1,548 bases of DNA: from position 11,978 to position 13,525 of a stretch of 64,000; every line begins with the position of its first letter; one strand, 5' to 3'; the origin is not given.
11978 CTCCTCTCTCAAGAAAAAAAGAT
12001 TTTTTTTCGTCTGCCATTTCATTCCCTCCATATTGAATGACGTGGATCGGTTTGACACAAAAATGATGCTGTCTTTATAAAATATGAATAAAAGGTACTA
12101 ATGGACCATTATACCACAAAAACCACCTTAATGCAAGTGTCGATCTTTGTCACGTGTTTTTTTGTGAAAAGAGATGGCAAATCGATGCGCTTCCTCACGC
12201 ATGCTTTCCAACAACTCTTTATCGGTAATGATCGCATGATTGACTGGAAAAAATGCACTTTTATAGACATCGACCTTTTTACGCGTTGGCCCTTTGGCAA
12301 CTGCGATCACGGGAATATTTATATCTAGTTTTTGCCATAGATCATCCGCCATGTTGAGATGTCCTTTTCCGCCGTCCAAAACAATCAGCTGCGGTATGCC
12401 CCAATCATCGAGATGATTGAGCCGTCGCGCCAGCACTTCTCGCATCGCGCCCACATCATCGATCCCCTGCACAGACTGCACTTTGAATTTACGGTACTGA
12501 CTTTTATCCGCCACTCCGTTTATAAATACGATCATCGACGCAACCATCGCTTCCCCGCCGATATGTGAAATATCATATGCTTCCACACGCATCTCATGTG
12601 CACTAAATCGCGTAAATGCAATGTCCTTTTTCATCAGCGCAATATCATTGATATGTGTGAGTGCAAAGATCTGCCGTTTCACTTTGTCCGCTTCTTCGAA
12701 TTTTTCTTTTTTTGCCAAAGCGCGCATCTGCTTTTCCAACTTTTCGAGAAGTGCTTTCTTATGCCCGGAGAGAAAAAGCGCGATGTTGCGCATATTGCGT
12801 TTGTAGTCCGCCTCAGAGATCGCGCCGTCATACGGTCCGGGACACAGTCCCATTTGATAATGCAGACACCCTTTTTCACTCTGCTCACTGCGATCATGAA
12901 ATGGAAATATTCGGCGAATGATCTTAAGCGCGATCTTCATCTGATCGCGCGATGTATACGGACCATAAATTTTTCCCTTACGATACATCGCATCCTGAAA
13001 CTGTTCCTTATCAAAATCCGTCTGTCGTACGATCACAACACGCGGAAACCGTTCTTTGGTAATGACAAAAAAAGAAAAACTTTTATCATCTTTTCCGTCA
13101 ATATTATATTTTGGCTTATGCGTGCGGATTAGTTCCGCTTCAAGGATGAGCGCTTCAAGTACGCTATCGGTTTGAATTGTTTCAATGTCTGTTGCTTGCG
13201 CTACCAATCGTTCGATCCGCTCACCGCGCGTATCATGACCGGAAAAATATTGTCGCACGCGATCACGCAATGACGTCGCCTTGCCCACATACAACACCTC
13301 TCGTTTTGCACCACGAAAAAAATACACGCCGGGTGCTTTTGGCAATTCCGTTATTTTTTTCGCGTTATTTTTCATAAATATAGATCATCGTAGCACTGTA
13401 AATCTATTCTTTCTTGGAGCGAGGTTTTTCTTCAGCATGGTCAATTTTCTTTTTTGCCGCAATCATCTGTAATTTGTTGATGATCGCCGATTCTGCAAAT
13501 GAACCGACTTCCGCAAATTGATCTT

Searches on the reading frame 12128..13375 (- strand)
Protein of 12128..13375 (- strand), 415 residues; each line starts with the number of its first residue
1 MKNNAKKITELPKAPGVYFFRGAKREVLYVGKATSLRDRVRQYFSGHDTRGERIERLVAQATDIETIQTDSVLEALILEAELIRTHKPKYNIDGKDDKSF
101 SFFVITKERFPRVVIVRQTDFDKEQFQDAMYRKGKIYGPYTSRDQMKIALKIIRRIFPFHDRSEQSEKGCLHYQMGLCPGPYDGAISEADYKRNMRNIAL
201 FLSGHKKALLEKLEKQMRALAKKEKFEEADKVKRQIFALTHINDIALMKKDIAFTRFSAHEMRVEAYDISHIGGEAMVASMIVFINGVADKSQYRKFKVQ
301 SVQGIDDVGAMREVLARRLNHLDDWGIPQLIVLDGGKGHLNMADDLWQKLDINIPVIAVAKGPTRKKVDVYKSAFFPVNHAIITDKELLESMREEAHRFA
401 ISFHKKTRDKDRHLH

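Call 64: search_protein_families(library=pfam, proteins=[window:12128-13375:-], max_evalue=0.0001)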
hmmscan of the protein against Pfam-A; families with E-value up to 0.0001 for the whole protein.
window:12128-13375:- (415 aa): 3 families
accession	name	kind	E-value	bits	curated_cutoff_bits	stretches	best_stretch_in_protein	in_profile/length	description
PF08459.17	UvrC_RNaseH_dom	-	1.8e-40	138.8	22.3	1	260-401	9-159/159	UvrC RNAse H endonuclease domain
PF01541.30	GIY-YIG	-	1.1e-07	32.5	22.6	1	15-91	2-78/78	GIY-YIG catalytic domain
PF02151.25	UVR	-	4.1e-05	23.6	21.5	0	207-239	1-33/36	UvrB/uvrC motif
